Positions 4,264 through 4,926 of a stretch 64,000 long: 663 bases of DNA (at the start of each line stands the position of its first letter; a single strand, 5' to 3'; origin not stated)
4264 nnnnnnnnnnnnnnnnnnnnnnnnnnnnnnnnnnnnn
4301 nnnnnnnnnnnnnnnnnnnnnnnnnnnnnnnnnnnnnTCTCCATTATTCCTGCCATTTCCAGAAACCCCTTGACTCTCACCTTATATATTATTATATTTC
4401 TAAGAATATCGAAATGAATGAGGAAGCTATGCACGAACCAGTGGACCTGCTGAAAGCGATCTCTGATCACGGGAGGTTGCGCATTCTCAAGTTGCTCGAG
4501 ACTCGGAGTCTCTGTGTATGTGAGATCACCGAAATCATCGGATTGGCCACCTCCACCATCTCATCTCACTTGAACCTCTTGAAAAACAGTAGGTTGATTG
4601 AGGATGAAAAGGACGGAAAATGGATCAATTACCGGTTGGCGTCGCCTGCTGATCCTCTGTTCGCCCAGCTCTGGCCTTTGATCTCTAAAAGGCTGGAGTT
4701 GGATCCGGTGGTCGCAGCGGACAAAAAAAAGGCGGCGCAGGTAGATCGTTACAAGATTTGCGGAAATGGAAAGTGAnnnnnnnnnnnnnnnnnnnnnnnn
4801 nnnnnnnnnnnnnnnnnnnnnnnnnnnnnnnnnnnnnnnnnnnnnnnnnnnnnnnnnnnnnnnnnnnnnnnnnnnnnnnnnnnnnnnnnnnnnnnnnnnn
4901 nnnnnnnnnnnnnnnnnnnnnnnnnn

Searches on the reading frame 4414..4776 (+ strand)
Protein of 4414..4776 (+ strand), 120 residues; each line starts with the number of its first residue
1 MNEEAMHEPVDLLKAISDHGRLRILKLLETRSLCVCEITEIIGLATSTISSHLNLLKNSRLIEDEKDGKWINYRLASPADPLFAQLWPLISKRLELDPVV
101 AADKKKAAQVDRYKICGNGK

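Call 3: search_protein_families(library=pfam, proteins=[window:4414-4776:+], max_evalue=0.01)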
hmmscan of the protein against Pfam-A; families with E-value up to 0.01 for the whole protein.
window:4414-4776:+ (120 aa): 2 families
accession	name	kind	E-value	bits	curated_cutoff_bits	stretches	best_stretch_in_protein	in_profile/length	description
PF01022.26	HTH_5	-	1.7e-14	53.8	22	1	18-63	1-46/47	Bacterial regulatory protein, arsR family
PF21476.4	PF0610-like_N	-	0.0061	17.2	33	0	21-59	3-41/50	PF0610-like, N-terminal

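Call 4: search_protein_families(library=ncbifam, proteins=[window:4414-4776:+], max_evalue=0.01)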
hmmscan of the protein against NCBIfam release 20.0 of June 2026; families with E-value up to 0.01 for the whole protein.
window:4414-4776:+ (120 aa): 11 families
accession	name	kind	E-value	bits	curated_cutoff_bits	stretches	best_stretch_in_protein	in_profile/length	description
NF033788.1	HTH_metalloreg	subfamily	2.1e-23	81.9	55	1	10-78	2-71/77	metalloregulator ArsR/SmtB family transcription factor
NF007528.0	PRK10141.1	subfamily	4.1e-17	62.1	97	1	7-84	4-81/117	metalloregulator ArsR/SmtB family transcription factor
NF033789.1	repress_SdpR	subfamily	1.5e-16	60.1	100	1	13-76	2-65/79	autorepressor SdpR family transcription factor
NF045707.1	Dbac_1936_reg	equivalog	1.6e-11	44.1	115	1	5-77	3-75/99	ArsR/SmtB-type metalloregulator TsoR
NF040642.1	sulf_sens_BigR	equivalog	1e-08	35.2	155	1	7-77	8-78/95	sulfite-sensing transcriptional repressor BigR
NF053755.1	MsvR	equivalog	1.5e-08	34.7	220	1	13-67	7-61/236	transcriptional factor MsvR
NF041413.1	ArsR_Rv2640c_fam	equivalog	2.8e-08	34.2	155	1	12-76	35-102/118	Rv2640c family ArsR-like transcriptional regulator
NF052532.1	TransRegPagRBaca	equivalog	1.2e-06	28.5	170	1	4-78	12-86/99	transcriptional repressor PagR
NF047906.1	CdPbTransRegCmtR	equivalog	3.7e-06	26.8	150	1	12-78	14-80/104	Cd(II)/Pb(II)-sensing metalloregulatory transcriptional regulator CmtR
NF053602.1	Phr_regulator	exception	0.00095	18.8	320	1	12-65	5-58/191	heat shock transcription regulator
TIGR01884.1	cas_HTH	subfamily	0.0012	18.3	60.2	1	17-66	140-190/202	CRISPR-associated CARF protein Csa3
